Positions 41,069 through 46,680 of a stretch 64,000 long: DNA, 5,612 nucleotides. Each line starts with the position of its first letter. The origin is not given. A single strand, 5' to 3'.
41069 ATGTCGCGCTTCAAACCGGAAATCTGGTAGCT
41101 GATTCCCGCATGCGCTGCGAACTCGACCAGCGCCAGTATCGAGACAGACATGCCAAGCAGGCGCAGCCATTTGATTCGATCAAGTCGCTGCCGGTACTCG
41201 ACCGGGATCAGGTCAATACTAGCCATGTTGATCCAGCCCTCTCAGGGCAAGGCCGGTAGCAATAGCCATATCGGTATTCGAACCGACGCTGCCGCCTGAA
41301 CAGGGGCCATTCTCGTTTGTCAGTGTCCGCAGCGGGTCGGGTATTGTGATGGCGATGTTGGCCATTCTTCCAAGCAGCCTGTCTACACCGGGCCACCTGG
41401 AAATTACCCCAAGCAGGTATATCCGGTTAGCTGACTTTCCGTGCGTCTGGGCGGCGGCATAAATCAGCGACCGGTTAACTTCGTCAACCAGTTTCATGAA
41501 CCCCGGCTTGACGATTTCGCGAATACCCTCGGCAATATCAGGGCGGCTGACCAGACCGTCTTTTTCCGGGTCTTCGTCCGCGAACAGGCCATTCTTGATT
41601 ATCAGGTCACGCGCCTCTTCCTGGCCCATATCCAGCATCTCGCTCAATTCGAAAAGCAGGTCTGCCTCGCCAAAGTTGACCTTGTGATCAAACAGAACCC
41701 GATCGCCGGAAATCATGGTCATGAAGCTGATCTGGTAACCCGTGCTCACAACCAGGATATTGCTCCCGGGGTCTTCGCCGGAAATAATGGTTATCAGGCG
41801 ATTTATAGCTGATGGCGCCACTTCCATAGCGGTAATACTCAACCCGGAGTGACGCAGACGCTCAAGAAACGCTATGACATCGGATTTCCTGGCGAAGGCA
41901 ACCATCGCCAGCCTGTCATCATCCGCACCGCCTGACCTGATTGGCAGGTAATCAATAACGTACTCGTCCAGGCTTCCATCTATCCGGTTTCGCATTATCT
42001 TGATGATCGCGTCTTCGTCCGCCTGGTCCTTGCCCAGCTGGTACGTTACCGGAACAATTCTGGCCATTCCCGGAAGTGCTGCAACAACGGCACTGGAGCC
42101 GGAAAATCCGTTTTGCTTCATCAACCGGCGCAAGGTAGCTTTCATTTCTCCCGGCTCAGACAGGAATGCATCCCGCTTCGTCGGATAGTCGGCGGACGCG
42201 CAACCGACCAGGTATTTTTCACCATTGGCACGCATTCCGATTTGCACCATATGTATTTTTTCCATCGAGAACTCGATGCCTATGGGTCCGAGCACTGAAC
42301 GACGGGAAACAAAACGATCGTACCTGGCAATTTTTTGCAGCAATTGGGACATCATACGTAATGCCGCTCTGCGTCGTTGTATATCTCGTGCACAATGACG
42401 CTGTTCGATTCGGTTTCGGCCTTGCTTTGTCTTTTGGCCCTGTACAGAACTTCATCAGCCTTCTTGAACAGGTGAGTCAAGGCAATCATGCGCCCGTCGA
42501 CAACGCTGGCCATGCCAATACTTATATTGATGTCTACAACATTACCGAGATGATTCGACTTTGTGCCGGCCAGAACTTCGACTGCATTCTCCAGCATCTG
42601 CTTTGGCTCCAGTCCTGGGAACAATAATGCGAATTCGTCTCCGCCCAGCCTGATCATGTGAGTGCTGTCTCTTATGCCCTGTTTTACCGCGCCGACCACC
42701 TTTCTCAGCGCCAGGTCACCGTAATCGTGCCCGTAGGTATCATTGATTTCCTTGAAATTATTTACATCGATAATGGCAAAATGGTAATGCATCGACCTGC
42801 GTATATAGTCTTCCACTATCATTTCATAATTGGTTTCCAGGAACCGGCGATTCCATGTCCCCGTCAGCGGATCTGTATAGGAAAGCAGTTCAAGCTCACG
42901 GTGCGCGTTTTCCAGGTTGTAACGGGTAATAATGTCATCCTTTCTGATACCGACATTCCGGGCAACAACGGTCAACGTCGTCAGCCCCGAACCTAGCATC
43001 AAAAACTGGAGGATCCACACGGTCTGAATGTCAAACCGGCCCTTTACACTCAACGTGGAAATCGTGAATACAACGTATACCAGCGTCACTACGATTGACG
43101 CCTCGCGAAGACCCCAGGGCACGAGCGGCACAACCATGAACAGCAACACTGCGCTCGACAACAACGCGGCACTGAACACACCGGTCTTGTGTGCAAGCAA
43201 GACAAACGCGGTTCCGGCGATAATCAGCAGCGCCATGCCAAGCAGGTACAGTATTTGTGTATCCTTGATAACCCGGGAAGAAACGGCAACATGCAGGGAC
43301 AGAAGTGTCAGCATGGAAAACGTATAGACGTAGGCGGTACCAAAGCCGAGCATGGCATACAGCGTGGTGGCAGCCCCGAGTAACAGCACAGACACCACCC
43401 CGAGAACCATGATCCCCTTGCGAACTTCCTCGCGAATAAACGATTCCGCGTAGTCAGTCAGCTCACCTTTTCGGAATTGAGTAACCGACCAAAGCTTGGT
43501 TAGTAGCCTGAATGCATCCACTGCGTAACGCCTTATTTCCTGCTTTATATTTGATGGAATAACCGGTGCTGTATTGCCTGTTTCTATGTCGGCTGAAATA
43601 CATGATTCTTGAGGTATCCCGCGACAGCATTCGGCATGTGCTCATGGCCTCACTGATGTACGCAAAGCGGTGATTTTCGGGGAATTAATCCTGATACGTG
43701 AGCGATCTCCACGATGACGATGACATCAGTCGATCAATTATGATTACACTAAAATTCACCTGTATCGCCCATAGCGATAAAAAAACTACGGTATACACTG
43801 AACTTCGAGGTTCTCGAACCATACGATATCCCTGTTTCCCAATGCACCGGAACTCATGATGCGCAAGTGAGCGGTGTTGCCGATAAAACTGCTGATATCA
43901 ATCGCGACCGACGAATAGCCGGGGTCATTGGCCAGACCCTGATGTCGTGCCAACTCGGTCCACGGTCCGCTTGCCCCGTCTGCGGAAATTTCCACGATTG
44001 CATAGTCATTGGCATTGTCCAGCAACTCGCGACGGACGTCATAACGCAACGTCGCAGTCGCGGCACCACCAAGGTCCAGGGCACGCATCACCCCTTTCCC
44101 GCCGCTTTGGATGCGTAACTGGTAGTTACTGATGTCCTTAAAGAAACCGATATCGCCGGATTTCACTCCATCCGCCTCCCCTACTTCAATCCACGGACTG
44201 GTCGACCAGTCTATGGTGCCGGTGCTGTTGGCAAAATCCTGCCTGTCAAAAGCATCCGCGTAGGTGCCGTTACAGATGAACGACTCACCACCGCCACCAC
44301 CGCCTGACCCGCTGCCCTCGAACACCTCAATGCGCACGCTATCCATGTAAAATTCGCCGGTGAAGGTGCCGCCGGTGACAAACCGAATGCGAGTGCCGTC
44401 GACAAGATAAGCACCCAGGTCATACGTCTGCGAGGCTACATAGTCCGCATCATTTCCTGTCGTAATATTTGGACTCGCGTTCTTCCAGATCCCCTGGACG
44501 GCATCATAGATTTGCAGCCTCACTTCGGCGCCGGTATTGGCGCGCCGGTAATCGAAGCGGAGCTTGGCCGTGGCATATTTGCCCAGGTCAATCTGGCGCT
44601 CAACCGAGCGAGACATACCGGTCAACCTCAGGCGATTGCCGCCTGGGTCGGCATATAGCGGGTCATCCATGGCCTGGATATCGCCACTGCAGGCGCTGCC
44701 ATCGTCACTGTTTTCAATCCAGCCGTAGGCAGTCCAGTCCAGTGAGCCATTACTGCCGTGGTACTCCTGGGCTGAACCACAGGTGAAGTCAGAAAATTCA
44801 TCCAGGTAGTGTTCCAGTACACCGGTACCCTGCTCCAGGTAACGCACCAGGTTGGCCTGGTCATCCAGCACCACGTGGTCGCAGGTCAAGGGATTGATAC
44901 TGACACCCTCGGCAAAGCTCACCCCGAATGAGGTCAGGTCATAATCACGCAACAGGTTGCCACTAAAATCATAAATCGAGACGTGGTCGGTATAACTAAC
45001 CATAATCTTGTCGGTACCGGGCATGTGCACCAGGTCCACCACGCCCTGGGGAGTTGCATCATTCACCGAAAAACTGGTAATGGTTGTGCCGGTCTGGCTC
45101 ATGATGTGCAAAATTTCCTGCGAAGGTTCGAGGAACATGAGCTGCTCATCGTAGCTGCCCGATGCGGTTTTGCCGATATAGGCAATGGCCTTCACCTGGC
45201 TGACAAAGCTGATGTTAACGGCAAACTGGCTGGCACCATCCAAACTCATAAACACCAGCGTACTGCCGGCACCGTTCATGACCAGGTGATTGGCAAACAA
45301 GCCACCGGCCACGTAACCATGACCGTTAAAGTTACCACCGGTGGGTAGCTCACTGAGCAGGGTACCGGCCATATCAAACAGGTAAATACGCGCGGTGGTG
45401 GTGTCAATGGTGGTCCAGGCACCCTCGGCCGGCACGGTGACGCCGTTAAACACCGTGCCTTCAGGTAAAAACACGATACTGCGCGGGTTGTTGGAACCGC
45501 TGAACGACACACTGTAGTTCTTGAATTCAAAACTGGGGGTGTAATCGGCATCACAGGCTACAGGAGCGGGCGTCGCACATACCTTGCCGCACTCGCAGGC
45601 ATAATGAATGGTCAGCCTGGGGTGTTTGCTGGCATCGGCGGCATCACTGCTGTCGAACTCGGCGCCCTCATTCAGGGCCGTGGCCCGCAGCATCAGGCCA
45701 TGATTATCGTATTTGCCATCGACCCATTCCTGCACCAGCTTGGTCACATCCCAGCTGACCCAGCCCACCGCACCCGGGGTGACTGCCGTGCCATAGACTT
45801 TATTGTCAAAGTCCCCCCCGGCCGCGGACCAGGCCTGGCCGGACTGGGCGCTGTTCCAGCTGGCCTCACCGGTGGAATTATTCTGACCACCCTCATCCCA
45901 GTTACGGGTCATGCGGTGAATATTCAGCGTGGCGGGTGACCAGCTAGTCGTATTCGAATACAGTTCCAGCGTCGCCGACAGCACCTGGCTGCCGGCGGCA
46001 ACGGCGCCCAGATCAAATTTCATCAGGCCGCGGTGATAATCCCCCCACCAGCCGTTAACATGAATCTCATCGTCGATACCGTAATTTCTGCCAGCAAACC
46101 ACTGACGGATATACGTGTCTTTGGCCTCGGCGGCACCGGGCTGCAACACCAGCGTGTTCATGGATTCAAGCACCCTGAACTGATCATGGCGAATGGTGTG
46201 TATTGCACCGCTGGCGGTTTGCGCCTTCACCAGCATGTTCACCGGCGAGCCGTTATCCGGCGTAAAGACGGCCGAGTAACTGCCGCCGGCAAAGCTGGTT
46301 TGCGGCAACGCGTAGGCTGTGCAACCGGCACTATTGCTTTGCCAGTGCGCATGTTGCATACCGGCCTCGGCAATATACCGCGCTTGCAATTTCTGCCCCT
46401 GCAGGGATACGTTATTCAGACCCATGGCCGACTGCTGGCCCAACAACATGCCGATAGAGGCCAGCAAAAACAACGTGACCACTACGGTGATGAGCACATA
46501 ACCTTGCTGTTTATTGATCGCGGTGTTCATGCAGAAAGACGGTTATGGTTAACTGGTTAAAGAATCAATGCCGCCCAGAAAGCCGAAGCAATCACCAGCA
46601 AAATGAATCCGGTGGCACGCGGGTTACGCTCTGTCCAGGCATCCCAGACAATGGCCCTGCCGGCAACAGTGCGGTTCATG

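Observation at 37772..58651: Non-canonical type II secretion / type IV filament hybrid locus with built-in c-di-GMP circuitry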

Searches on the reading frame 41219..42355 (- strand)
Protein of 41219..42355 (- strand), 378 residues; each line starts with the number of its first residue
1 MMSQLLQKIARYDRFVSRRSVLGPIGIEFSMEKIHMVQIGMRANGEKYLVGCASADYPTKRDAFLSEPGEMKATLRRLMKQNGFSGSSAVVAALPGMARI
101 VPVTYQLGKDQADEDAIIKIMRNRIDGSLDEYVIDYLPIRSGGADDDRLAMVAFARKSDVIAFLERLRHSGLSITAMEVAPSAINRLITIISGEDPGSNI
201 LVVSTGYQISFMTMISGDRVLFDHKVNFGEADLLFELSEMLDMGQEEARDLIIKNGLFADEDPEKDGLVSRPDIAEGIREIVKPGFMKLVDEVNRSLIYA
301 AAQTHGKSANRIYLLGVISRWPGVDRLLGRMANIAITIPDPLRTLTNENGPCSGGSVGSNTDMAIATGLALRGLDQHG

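Call 4: search_protein_families(library=pfam, proteins=[window:41219-42355:-], max_evalue=0.01)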
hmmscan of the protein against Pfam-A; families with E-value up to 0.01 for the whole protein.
window:41219-42355:- (378 aa): 1 family
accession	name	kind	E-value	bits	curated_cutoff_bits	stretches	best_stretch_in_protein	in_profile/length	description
PF11104.14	PilM_2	-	5.9e-17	62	27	1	26-373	1-339/340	Type IV pilus assembly protein PilM;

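Call 6: search_protein_families(library=ncbifam, proteins=[window:41219-42355:-], max_evalue=0.01)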
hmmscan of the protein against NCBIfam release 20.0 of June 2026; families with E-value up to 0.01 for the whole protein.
window:41219-42355:- (378 aa): 2 families
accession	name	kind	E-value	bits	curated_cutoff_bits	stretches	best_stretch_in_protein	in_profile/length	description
TIGR01175.1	pilM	subfamily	4.2e-22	78.6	133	1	25-374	6-348/348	type IV pilus assembly protein PilM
NF045709.1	Amuc_1101_fam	equivalog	5.8e-07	28.7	650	1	128-374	111-350/608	Amuc_1101 family PilM-like pilus complex protein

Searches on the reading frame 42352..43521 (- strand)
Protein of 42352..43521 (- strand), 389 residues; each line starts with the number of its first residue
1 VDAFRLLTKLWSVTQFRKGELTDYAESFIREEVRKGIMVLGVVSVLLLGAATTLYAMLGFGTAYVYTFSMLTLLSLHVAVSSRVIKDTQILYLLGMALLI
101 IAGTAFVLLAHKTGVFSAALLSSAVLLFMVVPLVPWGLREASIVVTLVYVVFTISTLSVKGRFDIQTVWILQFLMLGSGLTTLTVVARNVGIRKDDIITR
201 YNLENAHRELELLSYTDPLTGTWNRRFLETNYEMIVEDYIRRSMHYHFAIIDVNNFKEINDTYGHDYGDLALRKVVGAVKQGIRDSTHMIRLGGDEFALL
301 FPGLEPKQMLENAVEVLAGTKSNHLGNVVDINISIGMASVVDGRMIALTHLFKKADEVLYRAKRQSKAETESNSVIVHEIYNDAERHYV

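Call 4: search_protein_families(library=pfam, proteins=[window:42352-43521:-], max_evalue=0.01)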
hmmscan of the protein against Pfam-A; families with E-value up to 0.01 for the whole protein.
window:42352-43521:- (389 aa): 1 family
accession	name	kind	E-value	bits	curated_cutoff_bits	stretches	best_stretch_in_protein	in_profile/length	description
PF00990.26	GGDEF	-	3.6e-32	111.8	23.8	1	215-367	2-159/161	Diguanylate cyclase, GGDEF domain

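Call 6: search_protein_families(library=ncbifam, proteins=[window:42352-43521:-], max_evalue=0.01)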
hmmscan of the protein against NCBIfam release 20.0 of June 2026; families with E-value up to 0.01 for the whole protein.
window:42352-43521:- (389 aa): 20 families
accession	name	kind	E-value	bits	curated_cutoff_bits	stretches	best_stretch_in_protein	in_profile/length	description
TIGR00254.1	GGDEF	domain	2.5e-36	124.9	37.4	1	210-371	1-165/168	diguanylate cyclase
NF038266.1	diguan_SiaD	equivalog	4.4e-33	114.7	290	1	202-366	82-248/252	biofilm regulation diguanylate cyclase SiaD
NF007423.1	PRK09966.1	equivalog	2.5e-29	102.4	325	1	202-363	227-390/390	diguanylate cyclase DgcN/YfiN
NF007135.0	PRK09581.1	equivalog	1.4e-28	99.9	474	1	208-368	287-450/457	PleD family two-component system response regulator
NF040885.1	diguan_DgcJ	equivalog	3.9e-25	88.6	500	1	208-368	335-491/493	diguanylate cyclase DgcJ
NF007380.0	PRK09894.1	equivalog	4.3e-25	88.7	256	1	210-365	125-279/296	diguanylate cyclase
NF007599.0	PRK10245.1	equivalog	2.2e-24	85.7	402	1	37-371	51-368/371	diguanylate cyclase AdrA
NF051473.1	DigCycDgcsShew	equivalog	4.8e-24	85.2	400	1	214-367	135-285/291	diguanylate cyclase DgcS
NF047654.1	DiguCycDgcRLepto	equivalog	1.7e-23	83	500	1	206-367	125-290/295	diguanylate cyclase DgcR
NF045675.1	PhdiestaseDibA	equivalog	1.8e-19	69.5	980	1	203-367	192-358/623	phosphodiesterase DibA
NF007298.0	PRK09776.1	equivalog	3.1e-19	68.4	1135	1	208-367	678-839/1111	diguanylate cyclase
NF047872.1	GGDEF_GdpS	equivalog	9.2e-19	67.8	400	1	88-369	74-346/355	GGDEF domain-containing protein GdpS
NF007474.0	PRK10060.1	equivalog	1.1e-17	63.5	782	1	205-369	228-391/663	cyclic di-GMP phosphodiesterase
NF053781.1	cdiGMPphdstlr2612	equivalog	1.4e-16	59.4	1600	1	208-368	834-997/1268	Tlr1612 family c-di-GMP phosphodiesterase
NF011955.1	PRK15426.1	equivalog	6.6e-16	57.6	408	1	152-367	342-555/564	cellulose biosynthesis regulator diguanylate cyclase DgcQ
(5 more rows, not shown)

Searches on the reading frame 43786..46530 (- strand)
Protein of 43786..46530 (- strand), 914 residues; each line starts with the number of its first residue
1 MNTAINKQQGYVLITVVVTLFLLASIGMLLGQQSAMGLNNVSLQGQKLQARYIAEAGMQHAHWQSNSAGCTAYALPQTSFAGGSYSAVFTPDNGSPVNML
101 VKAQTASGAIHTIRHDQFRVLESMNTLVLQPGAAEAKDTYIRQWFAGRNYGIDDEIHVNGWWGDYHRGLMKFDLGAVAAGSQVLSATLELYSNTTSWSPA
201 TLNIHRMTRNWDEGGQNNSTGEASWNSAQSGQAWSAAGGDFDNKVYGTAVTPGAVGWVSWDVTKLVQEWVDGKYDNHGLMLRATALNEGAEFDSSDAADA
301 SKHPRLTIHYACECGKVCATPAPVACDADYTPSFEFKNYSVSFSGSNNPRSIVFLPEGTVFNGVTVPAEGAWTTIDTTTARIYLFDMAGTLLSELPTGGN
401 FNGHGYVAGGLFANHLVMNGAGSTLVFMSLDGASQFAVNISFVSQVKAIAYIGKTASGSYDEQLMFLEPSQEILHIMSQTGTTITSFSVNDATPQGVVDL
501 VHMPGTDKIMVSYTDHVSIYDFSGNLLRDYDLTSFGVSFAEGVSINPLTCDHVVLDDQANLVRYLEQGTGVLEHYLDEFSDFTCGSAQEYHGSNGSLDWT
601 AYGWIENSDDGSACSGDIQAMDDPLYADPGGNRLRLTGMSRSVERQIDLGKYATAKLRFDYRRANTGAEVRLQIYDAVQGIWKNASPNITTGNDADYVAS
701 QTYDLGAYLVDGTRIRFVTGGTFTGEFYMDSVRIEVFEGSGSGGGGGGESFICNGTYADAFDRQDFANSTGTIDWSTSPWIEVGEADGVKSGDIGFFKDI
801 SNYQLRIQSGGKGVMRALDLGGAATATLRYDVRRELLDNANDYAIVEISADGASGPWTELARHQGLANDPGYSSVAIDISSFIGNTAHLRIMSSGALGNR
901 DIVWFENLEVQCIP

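Call 4: search_protein_families(library=pfam, proteins=[window:43786-46530:-], max_evalue=0.01)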
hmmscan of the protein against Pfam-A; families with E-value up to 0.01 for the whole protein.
window:43786-46530:- (914 aa): 3 families
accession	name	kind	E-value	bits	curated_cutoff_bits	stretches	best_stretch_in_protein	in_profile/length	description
PF24517.2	CBM96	-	3.1e-17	63.3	26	1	136-309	8-163/164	Carbohydrate-binding module family 96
PF06848.17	Disaggr_repeat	-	1.8e-13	51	33.9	1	165-308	27-179/179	Disaggregatase related repeat domain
PF00688.24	TGFb_propeptide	-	7.4e-08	32.8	25.8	1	165-292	105-219/242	TGF-beta propeptide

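Call 5: search_protein_families(library=ncbifam, proteins=[window:43786-46530:-], max_evalue=0.01)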
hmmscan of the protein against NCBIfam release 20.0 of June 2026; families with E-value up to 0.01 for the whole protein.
window:43786-46530:- (914 aa): 1 family
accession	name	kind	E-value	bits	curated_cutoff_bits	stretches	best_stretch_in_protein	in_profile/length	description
NF033679.1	DNRLRE_dom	domain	3.3e-31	108.6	34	1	137-308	1-163/164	DNRLRE domain-containing protein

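Call 10: find_homologous_proteins(query=window:43786-46530:-)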
Query window:43786-46530:- (914 aa): 36 proteins with E <= 0.001 among 8000 candidates.
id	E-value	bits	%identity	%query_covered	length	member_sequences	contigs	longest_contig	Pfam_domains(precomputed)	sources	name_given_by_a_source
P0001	0.0e+0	2104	100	100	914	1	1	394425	PF24517.3,PF00688.25,PF06848.18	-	-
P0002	1.6e-172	594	45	34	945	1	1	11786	PF24517.3,PF00688.25,PF06848.18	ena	-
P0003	2.0e-152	528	39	64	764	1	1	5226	PF24517.3,PF00688.25,PF06848.18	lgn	-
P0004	5.3e-150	520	39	65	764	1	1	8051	PF24517.3,PF00688.25,PF06848.18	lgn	-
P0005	7.7e-150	519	38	61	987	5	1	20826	PF24517.3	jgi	jgi:hypothetical protein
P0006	8.1e-150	519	46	34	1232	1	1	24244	PF24517.3,PF00688.25,PF06848.18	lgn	-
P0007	1.1e-138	482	41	34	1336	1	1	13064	PF24517.3,PF13385.14,PF00688.25,PF06848.18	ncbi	-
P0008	1.0e-135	472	40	34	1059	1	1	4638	PF24517.3,PF00688.25,PF06848.18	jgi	-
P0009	9.6e-129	449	38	34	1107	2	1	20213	PF24517.3,PF00688.25,PF06848.18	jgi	-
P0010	4.3e-123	430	35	35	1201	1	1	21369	PF24517.3,PF00688.25,PF06848.18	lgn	-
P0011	4.0e-120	421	26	80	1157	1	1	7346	PF24517.3,PF06848.18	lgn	-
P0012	2.6e-117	411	35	34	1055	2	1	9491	PF24517.3,PF00688.25,PF06848.18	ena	-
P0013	1.4e-116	409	42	26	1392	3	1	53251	PF24517.3,PF00688.25,PF06848.18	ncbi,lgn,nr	ncbi:MAG: DNRLRE domain-containing protein [Candidatus Thiodiazotropha sp. (ex Dulcina madagascarien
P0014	4.9e-115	404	37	37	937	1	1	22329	PF24517.3,PF00688.25,PF06848.18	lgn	-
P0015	2.2e-114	402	32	47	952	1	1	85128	PF24517.3,PF00688.25,PF06848.18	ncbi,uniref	ncbi:DNRLRE domain-containing protein [Oceanisphaera sp.]|uniref:DNRLRE domain-containing protein n=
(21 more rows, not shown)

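Call 47: predict_structure(alignment_id=A1)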
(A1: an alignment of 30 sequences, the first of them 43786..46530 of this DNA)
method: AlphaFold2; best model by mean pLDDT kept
length: 914 residues; sequences in the alignment: 30
mean_pLDDT: 84.4   pTM: 0.44
mean pLDDT of the five models: 84.4, 84.4, 83.4, 82.9, 82.6
residues with pLDDT >= 90: 447; 70-90: 342; 50-70: 85; < 50: 40
segments of 3 or more residues with pLDDT < 50: 1-10, 321-323, 569-572, 593-598, 739-750
pLDDT, mean of each block of 10 residues (from residue 1): 37 67 75 66 84 94 88 92 94 92 93 94 91 84 92 94 94 86 96 94 96 80 86 87 96 95 96 90 95 95 96 78 63 86 82 92 86 94 92 93 94 94 93 92 91 92 92 93 92 74 93 94 93 90 92 90 78 58 54 48 64 63 61 71 77 79 83 82 81 79 79 82 80 66 35 77 79 71 78 85 90 92 92 95 96 93 93 96 92 93 95 86
secondary structure, 60 per line:
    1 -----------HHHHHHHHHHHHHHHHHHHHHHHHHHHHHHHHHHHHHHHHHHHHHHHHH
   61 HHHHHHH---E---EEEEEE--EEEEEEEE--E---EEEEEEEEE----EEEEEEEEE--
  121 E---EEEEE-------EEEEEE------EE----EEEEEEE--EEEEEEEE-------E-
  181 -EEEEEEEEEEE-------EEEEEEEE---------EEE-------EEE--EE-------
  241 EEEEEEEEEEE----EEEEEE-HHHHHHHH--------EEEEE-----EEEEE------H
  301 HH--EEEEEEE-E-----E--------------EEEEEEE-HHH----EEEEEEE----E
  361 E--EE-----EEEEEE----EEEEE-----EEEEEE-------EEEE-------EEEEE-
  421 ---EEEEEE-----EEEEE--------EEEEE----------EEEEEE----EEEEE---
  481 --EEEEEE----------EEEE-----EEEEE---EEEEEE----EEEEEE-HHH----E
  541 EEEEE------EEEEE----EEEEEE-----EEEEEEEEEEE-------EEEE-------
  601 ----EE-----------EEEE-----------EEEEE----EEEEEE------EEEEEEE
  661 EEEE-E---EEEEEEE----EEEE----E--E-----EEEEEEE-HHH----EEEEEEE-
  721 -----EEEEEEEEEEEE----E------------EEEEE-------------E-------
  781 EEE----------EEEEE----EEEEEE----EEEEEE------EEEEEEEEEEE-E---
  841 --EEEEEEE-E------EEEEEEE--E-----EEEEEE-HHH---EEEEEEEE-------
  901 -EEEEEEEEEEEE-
elements in order (helices of 4 or more, strands of 3 or more residues): H12-67 E75-80 E83-90 E97-105 E110-118 E125-129 E137-142 E155-161 E164-171 E182-192 E200-207 E217-219 E227-229 E241-251 E256-261 H263-270 E279-283 E289-293 E305-311 E334-340 E349-355 E371-376 E381-385 E391-396 E404-407 E415-419 E424-429 E435-439 E448-452 E463-468 E473-477 E483-488 E499-502 E508-512 E516-521 E526-531 E540-545 E552-556 E561-566 E572-582 E590-593 E618-621 E633-637 E642-647 E654-664 E670-676 E681-684 E698-704 E713-719 E726-737 E755-759 E781-783 E794-798 E803-808 E813-818 E825-835 E843-849 E858-864 E873-878 E886-893 E902-913

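Call 49: fold_search(model_id=the predicted structure, library=pdb)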
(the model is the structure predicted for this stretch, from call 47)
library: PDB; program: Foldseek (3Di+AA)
matches with E <= 10: 1819; with E <= 0.001: 632
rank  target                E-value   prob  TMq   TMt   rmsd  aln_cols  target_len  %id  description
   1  5b4x_A                5.5e-15  1.00  0.14  0.18  27.2       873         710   10  Crystal structure of the ApoER2 ectodomain in complex with the Reelin R56 fragment (released 2017-04-26)
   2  5b4x_C                8.9e-14  1.00  0.14  0.18  28.4       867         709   10  Crystal structure of the ApoER2 ectodomain in complex with the Reelin R56 fragment (released 2017-04-26)
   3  3a7q_A                1.3e-13  1.00  0.14  0.18  27.8       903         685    9  Structural basis for specific recognition of reelin by its receptors (released 2010-03-23)
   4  2e26_A                2.5e-13  1.00  0.14  0.18  28.9       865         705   10  Crystal structure of two repeat fragment of reelin (released 2007-05-22)
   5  6qev_B                2.3e-12  1.00  0.12  0.09  22.0       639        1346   11  EngBF DARPin Fusion 4b B6 (released 2019-11-06)
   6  2zxq                  3.0e-12  1.00  0.11  0.09  21.1       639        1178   11  Crystal structure of endo-alpha-N-acetylgalactosaminidase from Bifidobacterium longum (EngBF) (released 2009-06-16)
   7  5x7o_A                4.2e-12  1.00  0.14  0.11  25.3       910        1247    9  Crystal structure of Paenibacillus sp. 598K alpha-1,6-glucosyltransferase (released 2017-07-26)
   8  8a1a_A                5.4e-12  1.00  0.11  0.08  22.0       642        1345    9  Structure of a leucinostatin derivative determined by host lattice display : L1F11V1 construct (released 2022-12-07)
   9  8a19_A                6.7e-12  1.00  0.11  0.08  21.8       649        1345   10  Structure of a leucinostatin derivative determined by host lattice display : L1E4V1 construct (released 2022-12-07)
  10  6a48                  1.4e-11  1.00  0.14  0.19  27.5       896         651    9  Crystal structure of reelin N-terminal region (released 2019-06-19)
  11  6qfk_A                2.1e-11  1.00  0.11  0.08  21.9       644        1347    9  EngBF DARPin Fusion 4b G10 (released 2019-11-06)
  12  8auw_A                3.9e-11  1.00  0.17  0.07  25.3       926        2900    7  Cryo-EM structure of human BIRC6 in complex with SMAC. (released 2023-02-15)
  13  8es4_E                5.9e-11  1.00  0.14  0.16  36.9       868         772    9  Focused reconstruction of HRP29 tail (released 2023-10-18)
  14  6qep                  6.2e-11  1.00  0.12  0.09  21.6       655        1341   10  EngBF DARPin Fusion 4b H14 (released 2019-11-06)
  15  5a57                  8.9e-11  1.00  0.12  0.10  21.8       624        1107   12  The structure of GH101 from Streptococcus pneumoniae TIGR4 in complex with PUGT (released 2015-09-02)
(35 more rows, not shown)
